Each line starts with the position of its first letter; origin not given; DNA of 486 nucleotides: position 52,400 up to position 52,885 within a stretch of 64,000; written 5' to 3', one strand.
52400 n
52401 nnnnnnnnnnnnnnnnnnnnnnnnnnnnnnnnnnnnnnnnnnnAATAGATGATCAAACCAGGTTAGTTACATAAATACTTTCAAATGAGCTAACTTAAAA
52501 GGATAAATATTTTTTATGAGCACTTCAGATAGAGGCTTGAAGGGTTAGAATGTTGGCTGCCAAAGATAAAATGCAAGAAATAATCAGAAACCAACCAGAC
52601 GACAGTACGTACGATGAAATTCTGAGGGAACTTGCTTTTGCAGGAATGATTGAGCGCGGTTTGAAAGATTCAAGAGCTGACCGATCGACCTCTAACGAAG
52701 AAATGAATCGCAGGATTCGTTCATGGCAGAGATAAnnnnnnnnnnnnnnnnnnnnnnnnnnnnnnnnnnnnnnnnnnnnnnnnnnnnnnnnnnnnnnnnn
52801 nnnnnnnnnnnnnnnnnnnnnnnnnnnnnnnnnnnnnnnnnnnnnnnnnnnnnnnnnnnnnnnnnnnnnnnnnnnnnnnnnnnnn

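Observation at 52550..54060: RelE/ParE toxin apparently truncated by the repeat element, with mscL bracketed by two direct copies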

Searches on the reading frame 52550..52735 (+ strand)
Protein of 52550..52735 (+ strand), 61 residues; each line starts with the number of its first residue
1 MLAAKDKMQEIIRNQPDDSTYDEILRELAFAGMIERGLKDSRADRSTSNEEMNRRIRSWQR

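Call 14: search_protein_families(library=pfam, proteins=[window:52550-52735:+], max_evalue=0.1)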
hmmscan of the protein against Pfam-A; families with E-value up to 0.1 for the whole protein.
window:52550-52735:+ (61 aa): 0 families

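Call 66: search_protein_families(library=ncbifam, proteins=[window:52550-52735:+], max_evalue=0.01)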
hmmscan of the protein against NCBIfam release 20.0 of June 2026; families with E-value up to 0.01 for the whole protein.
window:52550-52735:+ (61 aa): 0 families
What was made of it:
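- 52550..52735 (+): Antitoxin gene (61 aa), intact, overlapping the toxin start by 13 nt. It has no Pfam or NCBIfam hit (calls 14, 66).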
